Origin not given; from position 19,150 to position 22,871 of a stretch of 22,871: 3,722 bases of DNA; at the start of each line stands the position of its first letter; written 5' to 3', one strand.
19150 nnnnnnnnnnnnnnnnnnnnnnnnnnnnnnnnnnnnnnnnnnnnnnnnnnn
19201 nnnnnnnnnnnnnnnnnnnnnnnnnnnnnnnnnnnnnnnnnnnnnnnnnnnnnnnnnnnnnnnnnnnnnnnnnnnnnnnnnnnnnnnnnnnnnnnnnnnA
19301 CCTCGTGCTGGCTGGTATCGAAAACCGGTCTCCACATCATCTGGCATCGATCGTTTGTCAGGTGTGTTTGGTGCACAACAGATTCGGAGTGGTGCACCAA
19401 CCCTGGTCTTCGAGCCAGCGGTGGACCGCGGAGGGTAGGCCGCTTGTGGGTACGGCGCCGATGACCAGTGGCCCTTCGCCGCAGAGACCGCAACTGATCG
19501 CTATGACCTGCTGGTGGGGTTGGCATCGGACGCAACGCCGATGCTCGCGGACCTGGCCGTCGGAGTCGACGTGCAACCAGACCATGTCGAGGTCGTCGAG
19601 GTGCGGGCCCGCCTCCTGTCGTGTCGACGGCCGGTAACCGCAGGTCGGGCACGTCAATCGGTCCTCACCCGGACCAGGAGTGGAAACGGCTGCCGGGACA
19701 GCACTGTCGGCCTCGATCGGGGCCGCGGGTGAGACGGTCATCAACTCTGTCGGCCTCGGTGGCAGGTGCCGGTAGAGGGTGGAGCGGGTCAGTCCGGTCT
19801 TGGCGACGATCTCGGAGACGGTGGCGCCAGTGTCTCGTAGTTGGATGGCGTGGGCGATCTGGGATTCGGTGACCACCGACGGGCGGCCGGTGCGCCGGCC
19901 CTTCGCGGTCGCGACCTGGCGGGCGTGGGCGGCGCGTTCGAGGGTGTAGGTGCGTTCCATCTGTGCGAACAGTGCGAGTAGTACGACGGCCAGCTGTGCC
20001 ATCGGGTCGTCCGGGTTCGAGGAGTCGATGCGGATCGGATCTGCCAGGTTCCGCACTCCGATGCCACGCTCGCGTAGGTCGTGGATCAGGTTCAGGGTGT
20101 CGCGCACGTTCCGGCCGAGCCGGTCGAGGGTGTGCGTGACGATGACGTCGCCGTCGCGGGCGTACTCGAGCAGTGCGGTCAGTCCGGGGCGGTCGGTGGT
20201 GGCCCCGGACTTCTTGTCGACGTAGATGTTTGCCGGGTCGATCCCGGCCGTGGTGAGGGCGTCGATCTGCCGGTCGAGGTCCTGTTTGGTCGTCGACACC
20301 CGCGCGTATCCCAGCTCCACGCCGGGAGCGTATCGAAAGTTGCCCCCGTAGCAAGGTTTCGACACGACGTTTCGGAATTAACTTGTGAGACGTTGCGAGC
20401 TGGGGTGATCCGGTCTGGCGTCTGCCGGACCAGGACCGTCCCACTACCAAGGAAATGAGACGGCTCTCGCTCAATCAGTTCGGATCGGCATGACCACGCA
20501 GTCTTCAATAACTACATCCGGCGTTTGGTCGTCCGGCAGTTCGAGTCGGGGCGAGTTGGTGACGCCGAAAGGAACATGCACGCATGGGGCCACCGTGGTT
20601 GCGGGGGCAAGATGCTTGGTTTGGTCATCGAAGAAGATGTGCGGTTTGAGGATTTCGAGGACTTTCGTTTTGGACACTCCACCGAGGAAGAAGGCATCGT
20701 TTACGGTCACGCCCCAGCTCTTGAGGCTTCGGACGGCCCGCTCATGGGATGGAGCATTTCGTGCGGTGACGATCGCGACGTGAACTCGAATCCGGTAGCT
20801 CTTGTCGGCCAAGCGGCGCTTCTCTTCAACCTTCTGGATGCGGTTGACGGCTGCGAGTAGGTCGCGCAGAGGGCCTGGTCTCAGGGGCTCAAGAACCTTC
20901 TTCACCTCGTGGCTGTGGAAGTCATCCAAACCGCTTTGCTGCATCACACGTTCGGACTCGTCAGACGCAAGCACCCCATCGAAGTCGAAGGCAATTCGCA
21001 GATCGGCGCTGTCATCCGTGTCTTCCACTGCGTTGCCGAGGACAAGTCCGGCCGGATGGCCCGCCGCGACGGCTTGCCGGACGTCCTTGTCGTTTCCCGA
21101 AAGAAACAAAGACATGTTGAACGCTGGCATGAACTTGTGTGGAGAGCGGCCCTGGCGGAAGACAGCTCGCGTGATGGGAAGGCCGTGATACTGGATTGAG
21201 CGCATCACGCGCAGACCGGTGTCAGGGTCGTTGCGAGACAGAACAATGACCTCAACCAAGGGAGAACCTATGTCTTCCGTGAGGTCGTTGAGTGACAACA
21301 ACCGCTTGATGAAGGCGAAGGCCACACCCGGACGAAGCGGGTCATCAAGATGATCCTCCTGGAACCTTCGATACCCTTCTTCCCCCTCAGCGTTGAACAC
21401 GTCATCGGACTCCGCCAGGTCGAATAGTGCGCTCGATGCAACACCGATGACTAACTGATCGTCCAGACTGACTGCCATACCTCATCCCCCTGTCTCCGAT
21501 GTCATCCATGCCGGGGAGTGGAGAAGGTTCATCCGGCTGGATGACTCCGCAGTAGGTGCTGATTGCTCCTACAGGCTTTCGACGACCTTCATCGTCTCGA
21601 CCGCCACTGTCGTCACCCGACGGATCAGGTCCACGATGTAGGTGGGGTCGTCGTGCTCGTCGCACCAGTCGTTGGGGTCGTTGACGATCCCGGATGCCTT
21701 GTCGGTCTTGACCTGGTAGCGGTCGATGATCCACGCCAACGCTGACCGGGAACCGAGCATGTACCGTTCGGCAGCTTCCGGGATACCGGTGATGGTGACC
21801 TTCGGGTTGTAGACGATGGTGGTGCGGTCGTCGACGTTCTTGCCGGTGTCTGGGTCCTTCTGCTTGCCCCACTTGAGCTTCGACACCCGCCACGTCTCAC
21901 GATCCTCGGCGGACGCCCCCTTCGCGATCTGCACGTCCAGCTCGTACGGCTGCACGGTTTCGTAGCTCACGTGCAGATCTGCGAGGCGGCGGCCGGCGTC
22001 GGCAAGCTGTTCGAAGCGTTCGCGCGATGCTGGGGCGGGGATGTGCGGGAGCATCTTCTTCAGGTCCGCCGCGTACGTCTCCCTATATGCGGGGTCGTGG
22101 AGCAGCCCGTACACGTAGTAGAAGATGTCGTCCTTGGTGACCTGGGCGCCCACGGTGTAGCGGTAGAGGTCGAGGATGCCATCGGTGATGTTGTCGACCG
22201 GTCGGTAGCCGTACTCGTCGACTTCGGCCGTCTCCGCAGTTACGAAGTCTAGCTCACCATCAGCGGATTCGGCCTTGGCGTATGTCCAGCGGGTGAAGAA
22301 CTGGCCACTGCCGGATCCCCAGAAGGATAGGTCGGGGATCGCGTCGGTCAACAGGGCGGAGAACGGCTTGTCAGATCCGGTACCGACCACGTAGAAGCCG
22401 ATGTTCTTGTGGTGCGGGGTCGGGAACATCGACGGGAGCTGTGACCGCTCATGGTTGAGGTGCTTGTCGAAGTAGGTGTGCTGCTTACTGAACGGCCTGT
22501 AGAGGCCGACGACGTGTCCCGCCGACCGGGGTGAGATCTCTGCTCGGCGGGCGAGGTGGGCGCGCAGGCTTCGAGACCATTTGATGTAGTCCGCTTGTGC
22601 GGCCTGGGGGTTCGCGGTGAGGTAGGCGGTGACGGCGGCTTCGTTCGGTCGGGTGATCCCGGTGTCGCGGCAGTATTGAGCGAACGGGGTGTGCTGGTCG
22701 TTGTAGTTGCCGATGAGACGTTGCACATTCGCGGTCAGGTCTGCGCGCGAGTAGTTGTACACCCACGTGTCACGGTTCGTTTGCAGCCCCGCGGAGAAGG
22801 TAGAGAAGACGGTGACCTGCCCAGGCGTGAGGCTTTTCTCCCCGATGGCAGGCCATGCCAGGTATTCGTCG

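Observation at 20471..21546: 5'-nucleotidase-family gene immediately downstream of the restriction gene, separated by a hairpin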

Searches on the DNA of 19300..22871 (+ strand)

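Call 14: search_dna_similar(query=window:19300-22871:+, collection=plasmids, mode=near, max_rows=20)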
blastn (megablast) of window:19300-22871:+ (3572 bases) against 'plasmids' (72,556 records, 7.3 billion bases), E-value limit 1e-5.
Records with a match: 29; places in all: 33; records where one place covers at least 80% of the query: 0.
Best place of each record, by identity: 90-95% 3; 80-90% 16; 60-80% 10.
By first word of the organism name: Rhodococcus 18; Prescottella 3; Nocardia 3; Arthrobacter 2; Streptomyces 2; Dietzia 1.
By predicted mobility (MOB-suite, as given by PLSDB): non-mobilizable 12; mobilizable 10; conjugative 7.
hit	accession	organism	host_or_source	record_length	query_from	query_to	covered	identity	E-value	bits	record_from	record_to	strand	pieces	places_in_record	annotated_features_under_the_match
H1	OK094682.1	Prescottella equi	Equus caballus,Culture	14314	1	1153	32%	91.8%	0e+0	1596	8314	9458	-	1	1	putative recombinase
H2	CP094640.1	Prescottella equi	clinical isolates,clinical isolates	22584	1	1153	32%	91.8%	0e+0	1596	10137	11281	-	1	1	recombinase family protein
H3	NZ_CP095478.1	Prescottella equi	Equus caballus,Culture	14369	1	1153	32%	91.8%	0e+0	1596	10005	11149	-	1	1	recombinase family protein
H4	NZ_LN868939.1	Nocardia farcinica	not known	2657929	2283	3572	36%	78.7%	0e+0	848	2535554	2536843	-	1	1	none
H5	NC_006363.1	Nocardia farcinica IFM 10152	-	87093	2290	3572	36%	79.0%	0e+0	863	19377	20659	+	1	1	DEAD/DEAH box helicase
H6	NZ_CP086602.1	Nocardia farcinica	Homo sapiens,whole organism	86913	2290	3572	36%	79.0%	0e+0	863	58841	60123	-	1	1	DEAD/DEAH box helicase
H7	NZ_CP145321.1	Rhodococcus ruber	-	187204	2349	3572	34%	74.2%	5e-131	477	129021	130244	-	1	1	DEAD/DEAH box helicase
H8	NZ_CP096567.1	Rhodococcus qingshengii JCM 15477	sandy loam,soil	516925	2289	3138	24%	81.8%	0e+0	712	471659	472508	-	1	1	DEAD/DEAH box helicase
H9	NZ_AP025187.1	Rhodococcus sp. RDE2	-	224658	2283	3142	24%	79.6%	4e-171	610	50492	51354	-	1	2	DEAD/DEAH box helicase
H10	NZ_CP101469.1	Rhodococcus gordoniae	water,poultry farm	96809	2306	3142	23%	81.4%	0e+0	678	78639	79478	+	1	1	none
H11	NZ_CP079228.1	Rhodococcus sp. LW-XY12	pure culture,activated sludge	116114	2280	3046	21%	83.3%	0e+0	702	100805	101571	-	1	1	none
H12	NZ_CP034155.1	Rhodococcus sp. NJ-530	Antarctic sea ice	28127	446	1162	20%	85.1%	0e+0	728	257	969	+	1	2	hypothetical protein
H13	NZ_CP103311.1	Rhodococcus pyridinivorans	Sediment samples were collected from a ...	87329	2280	3012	21%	83.2%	0e+0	669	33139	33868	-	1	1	DEAD/DEAH box helicase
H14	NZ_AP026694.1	Rhodococcus qingshengii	cruid oil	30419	452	1162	20%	85.5%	0e+0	741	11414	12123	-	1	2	recombinase family protein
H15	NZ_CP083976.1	Rhodococcus rhodochrous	compost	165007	2280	3009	20%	83.0%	0e+0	658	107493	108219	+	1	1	DEAD/DEAH box helicase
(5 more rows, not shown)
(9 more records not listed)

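Call 17: get_annotated_region(hit=H5, flank=6000)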
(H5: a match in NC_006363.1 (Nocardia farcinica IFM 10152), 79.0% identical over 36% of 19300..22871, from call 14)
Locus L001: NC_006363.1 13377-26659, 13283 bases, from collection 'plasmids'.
description: Nocardia farcinica IFM 10152 plasmid pNF2, complete sequence
organism: Nocardia farcinica IFM 10152 (NCBI taxid 247156)
taxonomy: Bacteria; Actinomycetota; Actinomycetes; Mycobacteriales; Nocardiaceae; Nocardia; Nocardia farcinica; Nocardia farcinica IFM 10152
host: -; source: -; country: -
typing (MOB-suite, as given by PLSDB): mobilizable; relaxase MOBP
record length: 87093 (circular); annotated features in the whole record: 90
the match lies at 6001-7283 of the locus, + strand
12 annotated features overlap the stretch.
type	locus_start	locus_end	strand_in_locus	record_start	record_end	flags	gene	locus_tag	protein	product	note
CDS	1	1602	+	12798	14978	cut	-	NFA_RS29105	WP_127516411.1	RRQRL motif-containing zinc-binding protein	-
CDS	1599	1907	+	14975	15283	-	-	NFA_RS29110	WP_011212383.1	hypothetical protein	-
CDS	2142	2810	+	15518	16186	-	-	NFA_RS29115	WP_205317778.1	hypothetical protein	-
CDS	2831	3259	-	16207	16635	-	-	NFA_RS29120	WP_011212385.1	hypothetical protein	-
CDS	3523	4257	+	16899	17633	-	-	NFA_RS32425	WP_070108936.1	hypothetical protein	-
CDS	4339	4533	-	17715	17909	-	-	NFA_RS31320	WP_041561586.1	hypothetical protein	-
CDS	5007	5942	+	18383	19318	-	-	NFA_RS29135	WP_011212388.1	tyrosine-type recombinase/integrase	GO:0015074 - DNA integration [Evidence IEA]; GO:0006310 - DNA recombination [Evidence IEA]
CDS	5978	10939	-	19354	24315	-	-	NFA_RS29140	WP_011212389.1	DEAD/DEAH box helicase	-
CDS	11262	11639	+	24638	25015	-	-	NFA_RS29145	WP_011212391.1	metalloregulator ArsR/SmtB family transcription factor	GO:0006355 - regulation of DNA-templated transcription [Evidence IEA]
CDS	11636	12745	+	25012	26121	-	arsB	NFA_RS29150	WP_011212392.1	ACR3 family arsenite efflux transporter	-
CDS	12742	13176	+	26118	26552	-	-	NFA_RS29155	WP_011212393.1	low molecular weight phosphatase family protein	-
CDS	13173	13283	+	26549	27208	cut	-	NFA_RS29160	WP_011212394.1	arsenate reductase ArsC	-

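Call 100: search_dna_similar(query=L008:8001-8966:+, collection=ecoli_genomes, mode=near, max_rows=12, rows=spread)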
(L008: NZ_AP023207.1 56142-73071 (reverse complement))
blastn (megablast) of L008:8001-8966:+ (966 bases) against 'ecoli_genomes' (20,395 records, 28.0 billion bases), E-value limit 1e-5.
Records with a match: 73; places in all: 74; records where one place covers at least 80% of the query: 62.
Genomes with a match: 72 of 5426; with a place that covers at least 80% of the query: 62. Places per genome that has any: lowest 1, median 1, highest 2. On chromosomes: 72 places; on plasmids: 2.
Best place of each record, by identity: >=99% 16; 95-99% 31; 90-95% 12; 80-90% 14.
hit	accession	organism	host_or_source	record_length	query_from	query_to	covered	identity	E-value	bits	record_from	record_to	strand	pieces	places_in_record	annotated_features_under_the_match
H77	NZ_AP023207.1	Escherichia coli strain TUM18781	Homo sapiens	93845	1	966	100%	100.0%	0e+0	1784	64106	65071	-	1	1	5'-nucleotidase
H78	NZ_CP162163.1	Escherichia coli strain STS63-1-E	Pre-washed mixed salad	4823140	1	966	100%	100.0%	0e+0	1784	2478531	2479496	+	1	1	5'-nucleotidase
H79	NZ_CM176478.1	Escherichia coli strain CKJ_1000_3.1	-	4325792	1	966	100%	100.0%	0e+0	1784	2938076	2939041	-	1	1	5'-nucleotidase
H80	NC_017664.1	Escherichia coli W strain W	-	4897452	1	966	100%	97.0%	0e+0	1624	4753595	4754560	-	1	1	5'-nucleotidase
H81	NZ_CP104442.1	Escherichia coli strain HBUT-L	missing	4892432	1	966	100%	97.0%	0e+0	1624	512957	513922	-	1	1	5'-nucleotidase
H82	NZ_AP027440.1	Escherichia coli strain EC556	Sus scrofa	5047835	1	964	100%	95.5%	0e+0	1543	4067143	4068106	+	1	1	5'-nucleotidase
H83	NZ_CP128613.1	Escherichia coli strain WL297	Homo sapiens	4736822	1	964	100%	95.2%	0e+0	1526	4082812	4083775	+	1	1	5'-nucleotidase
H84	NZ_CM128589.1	Escherichia coli strain 200177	Homo sapiens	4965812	1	964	100%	94.0%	0e+0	1459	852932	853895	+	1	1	5'-nucleotidase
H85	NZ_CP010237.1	Escherichia coli strain S43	not applicable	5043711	1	932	96%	87.9%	0e+0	1096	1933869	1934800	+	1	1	5'-nucleotidase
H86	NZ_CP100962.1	Escherichia coli strain ET358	sediment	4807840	1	932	96%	86.5%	0e+0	1024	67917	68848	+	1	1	5'-nucleotidase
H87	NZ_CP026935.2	Escherichia coli strain CFS3292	Bos taurus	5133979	791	966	18%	94.3%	8e-69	270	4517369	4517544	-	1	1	5'-nucleotidase | DDE-type integrase/transposase/recombinase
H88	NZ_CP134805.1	Escherichia coli strain E7-1N7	agricultural environment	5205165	884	964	8%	96.3%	1e-27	134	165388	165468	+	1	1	tnpC: IS66 family transposase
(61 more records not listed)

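Call 101: get_annotated_region(hit=H80, flank=7000)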
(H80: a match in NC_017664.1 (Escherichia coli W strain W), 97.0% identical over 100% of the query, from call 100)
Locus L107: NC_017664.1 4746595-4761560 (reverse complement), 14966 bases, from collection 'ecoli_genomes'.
description: Escherichia coli W, complete sequence
organism: Escherichia coli W strain W (NCBI taxid 566546)
replicon: chromosome; assembly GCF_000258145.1
host: -; source: -; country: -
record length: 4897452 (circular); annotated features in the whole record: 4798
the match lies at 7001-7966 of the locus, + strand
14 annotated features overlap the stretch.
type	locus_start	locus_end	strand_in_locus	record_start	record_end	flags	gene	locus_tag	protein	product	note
CDS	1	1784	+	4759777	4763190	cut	-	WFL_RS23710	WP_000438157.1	DEAD/DEAH box helicase family protein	-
CDS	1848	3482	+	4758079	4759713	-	-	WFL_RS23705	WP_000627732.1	type I restriction-modification system subunit M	-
CDS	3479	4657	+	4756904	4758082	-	-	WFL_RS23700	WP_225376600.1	restriction endonuclease subunit S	-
CDS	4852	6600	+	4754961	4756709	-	-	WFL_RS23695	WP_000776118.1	hypothetical protein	-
CDS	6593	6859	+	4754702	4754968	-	-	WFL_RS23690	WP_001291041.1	hypothetical protein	-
CDS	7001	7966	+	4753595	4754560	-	-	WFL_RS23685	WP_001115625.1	5'-nucleotidase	-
CDS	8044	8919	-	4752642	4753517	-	-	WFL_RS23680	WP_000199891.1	phosphorothioated DNA-binding restriction endonuclease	-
CDS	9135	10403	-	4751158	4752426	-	-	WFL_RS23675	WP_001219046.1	tyrosine-type recombinase/integrase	-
tRNA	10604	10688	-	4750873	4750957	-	-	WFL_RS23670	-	tRNA-Leu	-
CDS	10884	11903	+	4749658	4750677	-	ahr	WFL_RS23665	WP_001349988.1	NADPH-dependent aldehyde reductase Ahr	-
CDS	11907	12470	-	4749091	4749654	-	idnK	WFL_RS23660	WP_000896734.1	gluconokinase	-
CDS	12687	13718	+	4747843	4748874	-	idnD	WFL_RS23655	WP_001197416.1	L-idonate 5-dehydrogenase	-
CDS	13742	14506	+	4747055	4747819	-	idnO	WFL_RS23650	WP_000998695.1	gluconate 5-dehydrogenase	-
CDS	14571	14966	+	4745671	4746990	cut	idnT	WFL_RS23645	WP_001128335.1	gnt-II system L-idonate transporter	-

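Call 102: get_annotated_region(hit=H82, flank=7000)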
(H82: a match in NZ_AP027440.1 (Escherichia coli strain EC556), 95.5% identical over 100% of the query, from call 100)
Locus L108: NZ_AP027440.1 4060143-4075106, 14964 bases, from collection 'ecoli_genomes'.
description: Escherichia coli strain EC556 isolate EC556 chromosome, complete genome
organism: Escherichia coli strain EC556 (NCBI taxid 562)
replicon: chromosome; assembly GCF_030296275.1
host: Sus scrofa; source: feces; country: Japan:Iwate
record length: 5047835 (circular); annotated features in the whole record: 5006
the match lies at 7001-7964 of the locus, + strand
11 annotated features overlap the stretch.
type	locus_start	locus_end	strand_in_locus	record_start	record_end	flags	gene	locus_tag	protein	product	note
CDS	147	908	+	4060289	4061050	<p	-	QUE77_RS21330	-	type I restriction-modification enzyme R subunit C-terminal domain-containing protein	incomplete; partial in the middle of a contig; missing N-terminus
CDS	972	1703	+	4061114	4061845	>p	-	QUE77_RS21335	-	type I restriction-modification system subunit M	incomplete; partial in the middle of a contig; missing C-terminus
CDS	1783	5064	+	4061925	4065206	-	-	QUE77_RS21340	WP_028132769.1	DEAD/DEAH box helicase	-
CDS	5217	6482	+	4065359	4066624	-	-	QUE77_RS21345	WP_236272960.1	hypothetical protein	-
CDS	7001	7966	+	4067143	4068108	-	-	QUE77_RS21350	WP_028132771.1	5'-nucleotidase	-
CDS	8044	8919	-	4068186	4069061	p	-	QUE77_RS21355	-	phosphorothioated DNA-binding restriction endonuclease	internal stop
CDS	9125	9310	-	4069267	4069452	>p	-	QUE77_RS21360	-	integrase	incomplete; partial in the middle of a contig; missing N-terminus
CDS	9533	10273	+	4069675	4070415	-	-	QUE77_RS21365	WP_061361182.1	outer membrane protein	-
CDS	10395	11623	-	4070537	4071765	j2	-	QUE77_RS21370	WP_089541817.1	IS3 family transposase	programmed frameshift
CDS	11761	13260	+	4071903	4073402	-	-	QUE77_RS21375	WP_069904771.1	phosphoethanolamine transferase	-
CDS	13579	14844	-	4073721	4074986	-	-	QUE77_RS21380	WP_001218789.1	tyrosine-type recombinase/integrase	-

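Call 103: get_annotated_region(hit=H85, flank=7000)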
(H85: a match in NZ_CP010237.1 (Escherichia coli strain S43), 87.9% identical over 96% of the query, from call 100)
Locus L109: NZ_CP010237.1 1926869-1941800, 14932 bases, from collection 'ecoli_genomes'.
description: Escherichia coli strain S43 chromosome, complete genome
organism: Escherichia coli strain S43 (NCBI taxid 562)
replicon: chromosome; assembly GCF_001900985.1
host: not applicable; source: -; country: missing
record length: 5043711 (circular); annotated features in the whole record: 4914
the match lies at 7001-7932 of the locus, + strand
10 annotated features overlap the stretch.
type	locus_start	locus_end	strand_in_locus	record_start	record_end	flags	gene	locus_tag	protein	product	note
CDS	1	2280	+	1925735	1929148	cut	-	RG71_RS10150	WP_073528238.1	DEAD/DEAH box helicase family protein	-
CDS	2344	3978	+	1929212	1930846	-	-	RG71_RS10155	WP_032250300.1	type I restriction-modification system subunit M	-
CDS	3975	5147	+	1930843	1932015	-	-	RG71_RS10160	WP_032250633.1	restriction endonuclease subunit S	-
CDS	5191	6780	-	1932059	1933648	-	-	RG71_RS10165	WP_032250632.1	SIR2 family protein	-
CDS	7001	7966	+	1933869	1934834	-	-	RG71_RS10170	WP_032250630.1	5'-nucleotidase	-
CDS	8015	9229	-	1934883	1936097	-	-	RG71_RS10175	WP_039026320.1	tyrosine-type recombinase/integrase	-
tRNA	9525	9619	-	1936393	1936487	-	-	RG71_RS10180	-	tRNA-Sec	-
CDS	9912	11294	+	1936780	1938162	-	yicJ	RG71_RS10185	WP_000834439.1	glycoside-pentoside-hexuronide family transporter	-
CDS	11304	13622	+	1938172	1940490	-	yicI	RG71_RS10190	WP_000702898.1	alpha-xylosidase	-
CDS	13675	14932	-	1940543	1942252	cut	yicH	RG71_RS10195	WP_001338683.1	AsmA family protein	-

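Call 104: get_annotated_region(hit=H86, flank=7000)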
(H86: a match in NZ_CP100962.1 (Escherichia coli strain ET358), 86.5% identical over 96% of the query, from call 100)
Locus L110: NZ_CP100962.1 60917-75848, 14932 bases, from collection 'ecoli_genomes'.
description: Escherichia coli strain ET358 chromosome, complete genome
organism: Escherichia coli strain ET358 (NCBI taxid 562)
replicon: chromosome; assembly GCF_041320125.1
host: -; source: sediment; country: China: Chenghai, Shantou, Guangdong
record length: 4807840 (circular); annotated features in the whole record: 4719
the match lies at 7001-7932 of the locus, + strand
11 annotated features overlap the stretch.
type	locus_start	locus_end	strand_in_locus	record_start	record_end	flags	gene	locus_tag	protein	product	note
CDS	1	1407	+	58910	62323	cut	-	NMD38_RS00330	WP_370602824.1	DEAD/DEAH box helicase family protein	-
CDS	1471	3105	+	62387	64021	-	-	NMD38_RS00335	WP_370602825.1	N-6 DNA methylase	-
CDS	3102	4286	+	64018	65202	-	-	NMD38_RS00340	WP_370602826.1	restriction endonuclease subunit S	-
CDS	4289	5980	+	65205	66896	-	-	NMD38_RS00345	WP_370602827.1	AAA family ATPase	-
CDS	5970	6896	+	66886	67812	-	-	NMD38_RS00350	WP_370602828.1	HNH endonuclease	-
CDS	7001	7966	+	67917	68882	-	-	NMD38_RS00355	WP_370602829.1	5'-nucleotidase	-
CDS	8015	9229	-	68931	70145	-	-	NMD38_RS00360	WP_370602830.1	tyrosine-type recombinase/integrase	-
tRNA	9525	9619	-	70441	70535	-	-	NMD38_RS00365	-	tRNA-Sec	-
CDS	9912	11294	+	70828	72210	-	yicJ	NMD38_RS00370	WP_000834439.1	glycoside-pentoside-hexuronide family transporter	-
CDS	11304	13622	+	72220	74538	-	yicI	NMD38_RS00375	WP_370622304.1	alpha-xylosidase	-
CDS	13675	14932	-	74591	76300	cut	yicH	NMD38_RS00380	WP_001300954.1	AsmA family protein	-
